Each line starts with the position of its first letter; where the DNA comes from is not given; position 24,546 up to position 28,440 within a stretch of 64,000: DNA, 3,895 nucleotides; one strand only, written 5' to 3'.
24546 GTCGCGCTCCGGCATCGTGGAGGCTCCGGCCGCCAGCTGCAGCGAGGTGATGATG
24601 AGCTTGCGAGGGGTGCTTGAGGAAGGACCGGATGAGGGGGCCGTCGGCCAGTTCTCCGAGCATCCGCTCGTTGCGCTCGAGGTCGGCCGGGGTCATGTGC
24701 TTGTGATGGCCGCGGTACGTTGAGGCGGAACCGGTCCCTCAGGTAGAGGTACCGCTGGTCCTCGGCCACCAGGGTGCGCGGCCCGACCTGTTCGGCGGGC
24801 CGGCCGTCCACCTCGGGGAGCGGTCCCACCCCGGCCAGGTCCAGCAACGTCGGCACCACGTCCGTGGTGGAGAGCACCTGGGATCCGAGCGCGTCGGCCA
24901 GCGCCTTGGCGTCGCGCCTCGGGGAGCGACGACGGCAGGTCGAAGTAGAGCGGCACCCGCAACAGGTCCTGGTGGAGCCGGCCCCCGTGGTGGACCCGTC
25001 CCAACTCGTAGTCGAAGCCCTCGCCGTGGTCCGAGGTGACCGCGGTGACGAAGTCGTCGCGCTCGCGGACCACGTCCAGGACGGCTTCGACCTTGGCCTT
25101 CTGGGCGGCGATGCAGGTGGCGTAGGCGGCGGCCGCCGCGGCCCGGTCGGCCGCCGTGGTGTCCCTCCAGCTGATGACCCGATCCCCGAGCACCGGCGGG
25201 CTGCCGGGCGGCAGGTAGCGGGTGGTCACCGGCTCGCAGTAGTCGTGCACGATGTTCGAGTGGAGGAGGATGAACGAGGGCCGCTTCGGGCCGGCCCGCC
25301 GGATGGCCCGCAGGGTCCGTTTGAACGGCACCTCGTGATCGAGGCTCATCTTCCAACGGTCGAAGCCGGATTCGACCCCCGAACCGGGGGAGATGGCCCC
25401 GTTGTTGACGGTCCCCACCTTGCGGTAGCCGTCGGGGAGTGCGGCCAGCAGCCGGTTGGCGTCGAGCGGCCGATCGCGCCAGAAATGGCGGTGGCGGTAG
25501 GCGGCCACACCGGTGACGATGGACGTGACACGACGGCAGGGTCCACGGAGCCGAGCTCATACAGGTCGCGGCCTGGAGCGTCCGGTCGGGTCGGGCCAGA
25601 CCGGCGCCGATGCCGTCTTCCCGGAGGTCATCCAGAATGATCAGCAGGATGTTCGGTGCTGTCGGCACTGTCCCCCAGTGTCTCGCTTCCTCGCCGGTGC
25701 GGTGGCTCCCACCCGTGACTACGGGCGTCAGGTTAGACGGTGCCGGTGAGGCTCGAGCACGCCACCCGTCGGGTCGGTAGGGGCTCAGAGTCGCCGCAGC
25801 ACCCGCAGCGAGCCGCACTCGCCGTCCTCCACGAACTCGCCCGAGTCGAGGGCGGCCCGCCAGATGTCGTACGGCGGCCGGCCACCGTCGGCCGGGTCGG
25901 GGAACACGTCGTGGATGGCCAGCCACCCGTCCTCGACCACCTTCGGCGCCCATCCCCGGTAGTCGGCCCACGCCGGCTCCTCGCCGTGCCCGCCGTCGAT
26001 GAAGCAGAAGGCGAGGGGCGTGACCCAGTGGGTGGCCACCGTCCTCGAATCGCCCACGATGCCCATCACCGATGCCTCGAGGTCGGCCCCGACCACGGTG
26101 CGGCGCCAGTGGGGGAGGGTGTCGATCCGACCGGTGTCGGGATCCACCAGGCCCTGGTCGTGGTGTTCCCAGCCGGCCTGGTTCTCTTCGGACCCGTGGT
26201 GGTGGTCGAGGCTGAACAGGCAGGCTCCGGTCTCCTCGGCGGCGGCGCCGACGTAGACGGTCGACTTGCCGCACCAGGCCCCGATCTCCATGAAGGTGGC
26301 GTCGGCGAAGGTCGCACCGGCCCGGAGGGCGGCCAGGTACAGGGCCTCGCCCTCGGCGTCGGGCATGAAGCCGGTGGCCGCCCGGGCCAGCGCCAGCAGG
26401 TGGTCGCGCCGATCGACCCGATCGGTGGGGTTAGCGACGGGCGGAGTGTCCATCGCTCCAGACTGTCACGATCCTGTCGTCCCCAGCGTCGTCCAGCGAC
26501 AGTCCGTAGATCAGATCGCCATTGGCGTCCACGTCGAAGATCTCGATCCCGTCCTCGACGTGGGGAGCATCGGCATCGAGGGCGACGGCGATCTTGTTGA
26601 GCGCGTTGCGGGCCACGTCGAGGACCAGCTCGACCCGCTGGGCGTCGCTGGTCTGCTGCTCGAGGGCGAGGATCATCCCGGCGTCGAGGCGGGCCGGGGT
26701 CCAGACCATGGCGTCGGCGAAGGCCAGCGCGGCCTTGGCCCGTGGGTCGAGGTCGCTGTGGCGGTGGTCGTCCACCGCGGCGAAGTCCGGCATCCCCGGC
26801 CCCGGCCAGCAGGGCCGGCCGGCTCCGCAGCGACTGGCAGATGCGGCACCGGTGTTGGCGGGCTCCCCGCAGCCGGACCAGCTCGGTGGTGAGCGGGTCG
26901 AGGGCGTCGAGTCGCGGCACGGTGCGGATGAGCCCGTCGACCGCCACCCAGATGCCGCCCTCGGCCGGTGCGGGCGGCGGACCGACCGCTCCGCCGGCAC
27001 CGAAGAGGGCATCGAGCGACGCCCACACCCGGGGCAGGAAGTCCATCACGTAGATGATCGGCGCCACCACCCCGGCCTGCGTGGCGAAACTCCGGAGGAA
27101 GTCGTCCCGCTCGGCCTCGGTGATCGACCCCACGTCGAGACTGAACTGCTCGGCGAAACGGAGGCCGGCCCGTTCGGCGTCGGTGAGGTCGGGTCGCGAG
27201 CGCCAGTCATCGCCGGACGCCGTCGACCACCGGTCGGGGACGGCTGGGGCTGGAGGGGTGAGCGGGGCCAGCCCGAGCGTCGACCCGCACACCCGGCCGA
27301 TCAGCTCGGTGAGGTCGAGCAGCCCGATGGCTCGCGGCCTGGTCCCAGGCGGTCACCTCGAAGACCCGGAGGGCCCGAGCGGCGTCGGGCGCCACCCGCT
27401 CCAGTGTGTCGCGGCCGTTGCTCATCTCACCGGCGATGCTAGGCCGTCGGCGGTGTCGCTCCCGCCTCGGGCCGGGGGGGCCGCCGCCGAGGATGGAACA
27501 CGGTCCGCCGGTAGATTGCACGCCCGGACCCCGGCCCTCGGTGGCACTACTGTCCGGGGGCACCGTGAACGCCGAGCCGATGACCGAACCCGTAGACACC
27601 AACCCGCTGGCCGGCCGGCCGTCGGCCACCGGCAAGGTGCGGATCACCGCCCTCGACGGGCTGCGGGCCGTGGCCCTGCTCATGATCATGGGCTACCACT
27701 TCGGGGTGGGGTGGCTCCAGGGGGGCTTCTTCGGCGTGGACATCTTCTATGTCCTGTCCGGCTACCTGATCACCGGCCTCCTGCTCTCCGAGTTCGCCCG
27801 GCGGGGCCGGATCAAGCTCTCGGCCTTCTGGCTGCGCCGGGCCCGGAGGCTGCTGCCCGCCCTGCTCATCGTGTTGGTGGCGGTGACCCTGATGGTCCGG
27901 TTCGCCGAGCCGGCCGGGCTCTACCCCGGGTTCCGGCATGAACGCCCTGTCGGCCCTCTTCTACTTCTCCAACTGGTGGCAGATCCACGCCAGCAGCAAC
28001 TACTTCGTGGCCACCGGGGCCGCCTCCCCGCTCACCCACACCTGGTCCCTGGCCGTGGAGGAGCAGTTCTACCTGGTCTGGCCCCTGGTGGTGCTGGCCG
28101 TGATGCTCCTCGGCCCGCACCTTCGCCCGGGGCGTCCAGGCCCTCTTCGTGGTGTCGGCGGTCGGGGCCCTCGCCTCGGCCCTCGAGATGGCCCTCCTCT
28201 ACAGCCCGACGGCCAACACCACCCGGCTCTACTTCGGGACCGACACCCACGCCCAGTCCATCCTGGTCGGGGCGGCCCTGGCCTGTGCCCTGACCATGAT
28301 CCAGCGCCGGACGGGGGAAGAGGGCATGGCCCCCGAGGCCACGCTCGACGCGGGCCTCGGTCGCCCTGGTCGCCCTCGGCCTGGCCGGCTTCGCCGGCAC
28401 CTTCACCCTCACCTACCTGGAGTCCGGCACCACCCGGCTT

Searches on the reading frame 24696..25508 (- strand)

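Call 47: search_protein_families(library=pfam, proteins=[window:24696-25508:-], max_evalue=0.001)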
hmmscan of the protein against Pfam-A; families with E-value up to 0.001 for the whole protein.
window:24696-25508:- (271 aa): 1 family
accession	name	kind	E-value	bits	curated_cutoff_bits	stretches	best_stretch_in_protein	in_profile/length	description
PF00884.28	Sulfatase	-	0.00044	20.1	25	1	62-187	150-269/301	Sulfatase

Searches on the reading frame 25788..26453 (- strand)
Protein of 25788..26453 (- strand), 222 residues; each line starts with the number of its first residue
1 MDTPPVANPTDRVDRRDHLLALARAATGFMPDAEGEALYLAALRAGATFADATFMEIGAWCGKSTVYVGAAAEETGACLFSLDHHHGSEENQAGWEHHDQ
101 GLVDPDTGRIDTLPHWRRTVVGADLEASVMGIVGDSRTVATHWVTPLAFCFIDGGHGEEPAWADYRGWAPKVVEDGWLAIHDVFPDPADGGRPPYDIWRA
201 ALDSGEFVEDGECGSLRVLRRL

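Call 47: search_protein_families(library=pfam, proteins=[window:25788-26453:-], max_evalue=0.001)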
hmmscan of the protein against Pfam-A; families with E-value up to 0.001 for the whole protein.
window:25788-26453:- (222 aa): 1 family
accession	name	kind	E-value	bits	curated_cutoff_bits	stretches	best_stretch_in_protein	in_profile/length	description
PF13578.12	Methyltransf_24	-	2.4e-19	70.6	26.3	1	56-183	2-105/105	Methyltransferase domain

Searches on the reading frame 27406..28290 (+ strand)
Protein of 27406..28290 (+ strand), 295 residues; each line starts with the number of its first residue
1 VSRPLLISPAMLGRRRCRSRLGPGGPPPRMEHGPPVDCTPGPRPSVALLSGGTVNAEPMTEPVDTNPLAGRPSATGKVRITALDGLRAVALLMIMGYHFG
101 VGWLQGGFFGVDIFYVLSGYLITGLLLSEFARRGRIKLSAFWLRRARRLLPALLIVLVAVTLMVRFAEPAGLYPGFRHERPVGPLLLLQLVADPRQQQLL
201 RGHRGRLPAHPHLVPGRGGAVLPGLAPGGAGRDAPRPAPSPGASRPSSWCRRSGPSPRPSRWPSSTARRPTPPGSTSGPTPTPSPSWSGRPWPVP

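Call 47: search_protein_families(library=pfam, proteins=[window:27406-28290:+], max_evalue=0.001)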
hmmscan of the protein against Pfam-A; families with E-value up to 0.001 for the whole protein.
window:27406-28290:+ (295 aa): 2 families
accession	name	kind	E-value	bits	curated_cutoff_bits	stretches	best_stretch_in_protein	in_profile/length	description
PF01757.29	Acyl_transf_3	-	4.1e-13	49.5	31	1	81-166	2-96/326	Acyltransferase domain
PF10129.15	OpgC_C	-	3.7e-05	23.3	21.4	1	79-167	1-96/358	OpgC protein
